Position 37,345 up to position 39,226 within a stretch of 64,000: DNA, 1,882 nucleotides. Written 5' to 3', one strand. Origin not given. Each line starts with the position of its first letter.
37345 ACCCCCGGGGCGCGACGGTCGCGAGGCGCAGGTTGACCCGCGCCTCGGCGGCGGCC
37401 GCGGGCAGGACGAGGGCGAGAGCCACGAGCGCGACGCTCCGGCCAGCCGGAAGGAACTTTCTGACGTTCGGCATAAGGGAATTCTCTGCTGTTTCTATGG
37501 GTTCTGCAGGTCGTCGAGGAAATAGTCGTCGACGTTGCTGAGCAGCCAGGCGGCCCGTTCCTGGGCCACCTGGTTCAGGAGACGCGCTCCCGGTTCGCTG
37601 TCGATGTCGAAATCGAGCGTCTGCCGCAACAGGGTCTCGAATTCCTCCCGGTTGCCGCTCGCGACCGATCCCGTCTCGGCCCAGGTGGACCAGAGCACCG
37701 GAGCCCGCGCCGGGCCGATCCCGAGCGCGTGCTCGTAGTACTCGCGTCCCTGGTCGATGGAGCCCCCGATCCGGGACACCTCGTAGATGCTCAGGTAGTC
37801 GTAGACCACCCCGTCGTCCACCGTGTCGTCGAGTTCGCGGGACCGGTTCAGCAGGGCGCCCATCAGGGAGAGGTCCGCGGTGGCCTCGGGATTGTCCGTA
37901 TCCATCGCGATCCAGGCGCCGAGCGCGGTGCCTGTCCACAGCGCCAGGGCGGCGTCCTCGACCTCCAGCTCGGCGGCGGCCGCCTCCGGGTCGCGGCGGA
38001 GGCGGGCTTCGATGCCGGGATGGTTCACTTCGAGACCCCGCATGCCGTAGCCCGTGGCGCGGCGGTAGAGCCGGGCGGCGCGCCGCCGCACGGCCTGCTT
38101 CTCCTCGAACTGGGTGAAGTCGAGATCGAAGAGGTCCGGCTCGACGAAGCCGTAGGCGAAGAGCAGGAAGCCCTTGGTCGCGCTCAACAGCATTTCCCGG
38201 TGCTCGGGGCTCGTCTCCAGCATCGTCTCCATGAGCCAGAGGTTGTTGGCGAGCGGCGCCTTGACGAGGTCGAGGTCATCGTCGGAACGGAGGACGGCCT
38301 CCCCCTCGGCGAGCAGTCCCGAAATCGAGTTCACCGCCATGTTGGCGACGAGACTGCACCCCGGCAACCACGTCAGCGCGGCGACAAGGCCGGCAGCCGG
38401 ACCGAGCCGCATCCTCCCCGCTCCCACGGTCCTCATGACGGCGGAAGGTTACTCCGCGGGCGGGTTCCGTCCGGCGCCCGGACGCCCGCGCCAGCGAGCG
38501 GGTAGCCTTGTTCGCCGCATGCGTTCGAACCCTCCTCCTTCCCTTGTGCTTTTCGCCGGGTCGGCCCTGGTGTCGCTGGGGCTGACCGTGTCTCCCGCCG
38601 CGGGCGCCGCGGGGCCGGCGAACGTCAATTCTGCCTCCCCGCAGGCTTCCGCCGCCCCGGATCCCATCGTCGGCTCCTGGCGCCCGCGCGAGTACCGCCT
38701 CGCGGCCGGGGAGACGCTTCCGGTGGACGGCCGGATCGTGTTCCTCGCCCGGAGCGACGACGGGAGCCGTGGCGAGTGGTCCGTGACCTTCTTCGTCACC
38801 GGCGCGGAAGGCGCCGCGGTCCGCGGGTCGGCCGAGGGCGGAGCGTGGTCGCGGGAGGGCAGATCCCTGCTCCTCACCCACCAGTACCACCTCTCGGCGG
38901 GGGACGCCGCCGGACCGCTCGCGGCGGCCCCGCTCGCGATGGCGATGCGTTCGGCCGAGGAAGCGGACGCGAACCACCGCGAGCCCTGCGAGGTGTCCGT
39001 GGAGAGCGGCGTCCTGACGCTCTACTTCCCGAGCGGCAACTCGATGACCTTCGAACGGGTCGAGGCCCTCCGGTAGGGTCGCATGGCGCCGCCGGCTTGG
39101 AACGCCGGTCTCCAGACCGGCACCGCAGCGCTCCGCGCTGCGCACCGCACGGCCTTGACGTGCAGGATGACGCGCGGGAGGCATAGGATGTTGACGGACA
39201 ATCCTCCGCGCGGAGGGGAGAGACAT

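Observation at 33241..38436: TPAT-type TRAP transporter (TatT-like lipoprotein, DctP, fused DctQM) followed 20 nt later by an orphan HlyD-family adaptor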

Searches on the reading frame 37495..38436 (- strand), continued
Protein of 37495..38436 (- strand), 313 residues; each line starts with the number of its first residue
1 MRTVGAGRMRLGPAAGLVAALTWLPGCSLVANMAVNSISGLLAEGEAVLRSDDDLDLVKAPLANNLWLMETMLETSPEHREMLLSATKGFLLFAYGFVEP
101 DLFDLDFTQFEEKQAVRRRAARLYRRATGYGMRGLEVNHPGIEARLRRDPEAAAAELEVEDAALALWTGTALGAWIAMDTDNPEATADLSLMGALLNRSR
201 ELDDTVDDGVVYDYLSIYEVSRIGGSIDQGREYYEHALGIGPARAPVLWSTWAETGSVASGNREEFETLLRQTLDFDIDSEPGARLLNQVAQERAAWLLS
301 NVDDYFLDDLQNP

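Call 52: search_protein_families(library=pfam, proteins=[L036:13687-14682:+, L036:14783-15994:+, L036:16032-16655:+, L057:6148-7494:+, L057:7615-9075:+, L057:9154-10185:+, L061:11502-12773:+, L061:12811-13458:+, L053:13978-14925:+, L059:15101-16138:+], max_evalue=0.0001)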
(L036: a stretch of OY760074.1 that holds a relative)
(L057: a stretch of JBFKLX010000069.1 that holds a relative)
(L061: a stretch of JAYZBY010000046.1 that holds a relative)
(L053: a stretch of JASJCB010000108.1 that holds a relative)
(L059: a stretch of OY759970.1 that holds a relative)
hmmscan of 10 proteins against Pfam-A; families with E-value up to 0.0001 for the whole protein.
L036:13687-14682:+ (331 aa): 1 family
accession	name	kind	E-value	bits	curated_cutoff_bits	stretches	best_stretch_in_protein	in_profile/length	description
PF08240.17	ADH_N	-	1.2e-32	112.7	23.5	1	25-135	2-104/104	Alcohol dehydrogenase GroES-like domain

L036:14783-15994:+ (403 aa): 13 families
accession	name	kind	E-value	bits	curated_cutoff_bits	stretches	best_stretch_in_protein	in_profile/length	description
PF14559.12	TPR_19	-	1.4e-13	51.4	25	1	141-204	3-66/68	Tetratricopeptide repeat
PF13428.12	TPR_14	-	1.1e-11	44.6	23.5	0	165-204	3-42/44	Tetratricopeptide repeat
PF13432.12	TPR_16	-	8.1e-09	36.2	32.7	1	137-197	5-65/65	Tetratricopeptide repeat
PF13414.12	TPR_11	-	2e-08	34.2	26.8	1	138-177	3-42/42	TPR repeat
PF07719.23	TPR_2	-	9.3e-08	32.1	27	0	167-195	5-33/34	Tetratricopeptide repeat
PF00515.34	TPR_1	-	8e-07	29.1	27.8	0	167-188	5-26/34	Tetratricopeptide repeat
PF13181.12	TPR_8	-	1.2e-06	28.6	25.7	0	165-191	3-29/34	Tetratricopeptide repeat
PF13431.12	TPR_17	-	2.3e-06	27.8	24.4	0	152-183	2-33/34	Tetratricopeptide repeat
PF13174.12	TPR_6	-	2.9e-06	28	26.3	0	135-161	6-32/33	Tetratricopeptide repeat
PF12895.13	ANAPC3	-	1.1e-05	26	27.2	0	151-221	11-80/82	Anaphase-promoting complex, cyclosome, subunit 3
PF13424.12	TPR_12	-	2.2e-05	25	30.1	0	160-191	42-73/77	Tetratricopeptide repeat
PF13176.12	TPR_7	-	2.7e-05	24.4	27.9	0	168-197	4-35/36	Tetratricopeptide repeat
PF25058.1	ARM_TT21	-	6.2e-05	23.4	27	0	132-174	97-139/155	Tetratricopeptide repeat protein 21 ARM repeat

L036:16032-16655:+ (207 aa): 1 family
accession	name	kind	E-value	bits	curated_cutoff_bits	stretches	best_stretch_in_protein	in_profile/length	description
PF00160.26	Pro_isomerase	-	2.2e-48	164.9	21.7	1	50-203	2-158/159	Cyclophilin type peptidyl-prolyl cis-trans isomerase/CLD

L057:6148-7494:+ (448 aa): 2 families
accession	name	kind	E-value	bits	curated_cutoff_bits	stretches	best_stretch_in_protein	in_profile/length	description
PF07690.21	MFS_1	-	3.5e-35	122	33.4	2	52-405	1-347/347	Major Facilitator Superfamily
PF05977.19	MFS_3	-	1.7e-21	76.7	27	1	47-410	10-365/524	Transmembrane secretion effector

L057:7615-9075:+ (486 aa): 10 families
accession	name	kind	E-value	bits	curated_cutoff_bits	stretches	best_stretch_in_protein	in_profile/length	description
PF13481.12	AAA_25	-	5.8e-13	49.4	27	1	91-232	23-195/195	AAA domain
PF18073.7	Zn_ribbon_LapB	-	8.8e-13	48.1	25.7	1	22-49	1-28/28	Rubredoxin metal binding domain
PF06745.19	ATPase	-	1.4e-11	44.6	26.6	1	83-157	2-77/231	KaiC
PF03796.21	DnaB_C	-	1.9e-08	34.5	27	1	82-190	2-114/255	DnaB-like helicase C terminal domain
PF13541.12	ChlI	-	5.7e-08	33.1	27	1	357-439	38-121/121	Subunit ChlI of Mg-chelatase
PF13401.12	AAA_22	-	2.7e-07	31.4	27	1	101-226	6-123/130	AAA domain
PF05362.19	Lon_C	-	5.3e-06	26.6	21.1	1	362-461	94-199/205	Lon protease (S16) C-terminal proteolytic domain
PF13191.12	AAA_16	-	2.6e-05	25.2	32.6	0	97-167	24-97/167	AAA ATPase domain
PF07728.20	AAA_5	-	3.7e-05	24.2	22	1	103-196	2-86/139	AAA domain (dynein-related subfamily)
PF00004.35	AAA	-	5.4e-05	24.1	21.2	1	103-219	1-97/131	ATPase family associated with various cellular activities (AAA)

L057:9154-10185:+ (343 aa): 2 families
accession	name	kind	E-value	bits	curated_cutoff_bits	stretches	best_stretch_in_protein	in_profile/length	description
PF01850.27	PIN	-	5.2e-09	37.2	23.6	1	135-241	2-118/120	PIN domain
PF01938.26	TRAM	-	2e-05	24.8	21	1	264-314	4-53/61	TRAM domain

L061:11502-12773:+ (423 aa): 13 families
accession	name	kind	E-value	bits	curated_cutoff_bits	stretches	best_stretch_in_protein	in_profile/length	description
PF14559.12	TPR_19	-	1.7e-15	57.5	25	1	161-219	1-59/68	Tetratricopeptide repeat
PF13432.12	TPR_16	-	8.2e-12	45.8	32.7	1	156-219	2-65/65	Tetratricopeptide repeat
PF13414.12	TPR_11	-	1.7e-11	44.1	26.8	1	161-199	4-42/42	TPR repeat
PF13431.12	TPR_17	-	2.8e-11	43.2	24.4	1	174-205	2-33/34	Tetratricopeptide repeat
PF13428.12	TPR_14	-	3.3e-11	43.1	23.5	1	187-227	3-43/44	Tetratricopeptide repeat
PF07719.23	TPR_2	-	2.4e-10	40.2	27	0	185-218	1-34/34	Tetratricopeptide repeat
PF13181.12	TPR_8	-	1.2e-06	28.6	25.7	0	185-216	1-32/34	Tetratricopeptide repeat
PF13176.12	TPR_7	-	1.6e-06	28.2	27.9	0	187-219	1-35/36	Tetratricopeptide repeat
PF00515.34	TPR_1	-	2.8e-06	27.3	27.8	0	185-216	1-32/34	Tetratricopeptide repeat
PF12895.13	ANAPC3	-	6.9e-06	26.7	27.2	1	165-242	3-79/82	Anaphase-promoting complex, cyclosome, subunit 3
PF13174.12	TPR_6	-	5e-05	24.1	26.3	0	158-182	7-31/33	Tetratricopeptide repeat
PF14561.12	TPR_20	-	5.3e-05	23.9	25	0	208-252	11-55/90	Tetratricopeptide repeat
PF13424.12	TPR_12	-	7.4e-05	23.3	30.1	0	175-213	27-73/77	Tetratricopeptide repeat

L061:12811-13458:+ (215 aa): 1 family
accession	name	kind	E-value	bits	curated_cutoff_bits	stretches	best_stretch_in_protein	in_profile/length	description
PF00160.26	Pro_isomerase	-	2e-48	165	21.7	1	59-210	2-157/159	Cyclophilin type peptidyl-prolyl cis-trans isomerase/CLD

L053:13978-14925:+ (315 aa): 0 families

L059:15101-16138:+ (345 aa): 3 families
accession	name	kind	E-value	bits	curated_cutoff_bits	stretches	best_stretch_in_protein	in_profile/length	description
PF01546.33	Peptidase_M20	-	4.4e-31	108.8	24.6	1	34-335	1-205/206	Peptidase family M20/M25/M40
PF07687.19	M20_dimer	-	6.4e-13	49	21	1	131-239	1-104/107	Peptidase dimerisation domain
PF04389.22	Peptidase_M28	-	1.1e-07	32.2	21.3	1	19-117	1-85/193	Peptidase family M28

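Call 60: search_solved_structures(query=A2, max_evalue=0.01)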
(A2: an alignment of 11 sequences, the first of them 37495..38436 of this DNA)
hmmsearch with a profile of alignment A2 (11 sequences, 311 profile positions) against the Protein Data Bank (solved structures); distinct sequences matched with E-value up to 0.01: 14.
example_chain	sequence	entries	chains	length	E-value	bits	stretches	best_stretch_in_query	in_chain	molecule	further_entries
3u64_A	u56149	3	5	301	1.9e-41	145.3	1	42-306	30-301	Protein TP_0956 | TatT (Tp0956)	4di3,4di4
8g52_A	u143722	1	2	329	1.1e-10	44.3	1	123-309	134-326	TPR_REGION domain-containing protein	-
7obi_A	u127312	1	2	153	1.4e-09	40.7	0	218-243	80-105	CTPR-rv4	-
8bu0_A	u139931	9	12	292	1.4e-09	40.7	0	223-275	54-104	Consensus tetratricopeptide repeat protein | Crystal structure of an 8-repeat consensus TPR superhelix with Zinc. | Monomer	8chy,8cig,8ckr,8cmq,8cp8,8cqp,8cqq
9qhb_A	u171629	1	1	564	4.7e-09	39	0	222-276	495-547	Engineered tetratricopeptide repeat protein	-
9qhc_A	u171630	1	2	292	1.2e-06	31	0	222-275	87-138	Engineered tetratricopeptide repeat protein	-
9gzg_A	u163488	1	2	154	3e-06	29.8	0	219-275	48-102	Engineered CTPR protein with glutamic acids for conductivity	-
2fo7_A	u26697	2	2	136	7.8e-06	28.4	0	223-275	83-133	SYNTHETIC CONSENSUS TPR PROTEIN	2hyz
8ch0_A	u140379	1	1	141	1.2e-05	27.7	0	223-275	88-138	Consensus tetratricopeptide repeat protein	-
1na0_A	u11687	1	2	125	4.1e-05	26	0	222-244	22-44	designed protein CTPR3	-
3kd7_A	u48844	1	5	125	0.0014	20.9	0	222-248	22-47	CTPR390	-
2wqh_A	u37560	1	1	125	0.0019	20.5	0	222-243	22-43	CTPR3Y3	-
6vfh_A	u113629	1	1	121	0.0022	20.3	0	222-244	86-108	T33_dn10A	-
1na3_A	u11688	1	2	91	0.0062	18.9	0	222-244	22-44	designed protein CTPR2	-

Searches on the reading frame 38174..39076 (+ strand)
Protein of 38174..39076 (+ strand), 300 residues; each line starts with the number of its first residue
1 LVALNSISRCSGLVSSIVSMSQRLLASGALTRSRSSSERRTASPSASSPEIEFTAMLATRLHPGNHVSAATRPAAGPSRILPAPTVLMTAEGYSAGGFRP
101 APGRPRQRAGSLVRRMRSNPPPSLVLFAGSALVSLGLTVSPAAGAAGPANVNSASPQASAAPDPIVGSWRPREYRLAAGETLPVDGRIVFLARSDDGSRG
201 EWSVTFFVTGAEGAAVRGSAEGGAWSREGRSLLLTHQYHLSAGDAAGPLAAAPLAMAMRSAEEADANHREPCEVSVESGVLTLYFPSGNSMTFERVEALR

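Call 9: search_protein_families(library=pfam, proteins=[window:38174-39076:+], max_evalue=0.001)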
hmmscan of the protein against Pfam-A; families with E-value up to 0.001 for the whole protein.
window:38174-39076:+ (300 aa): 0 families
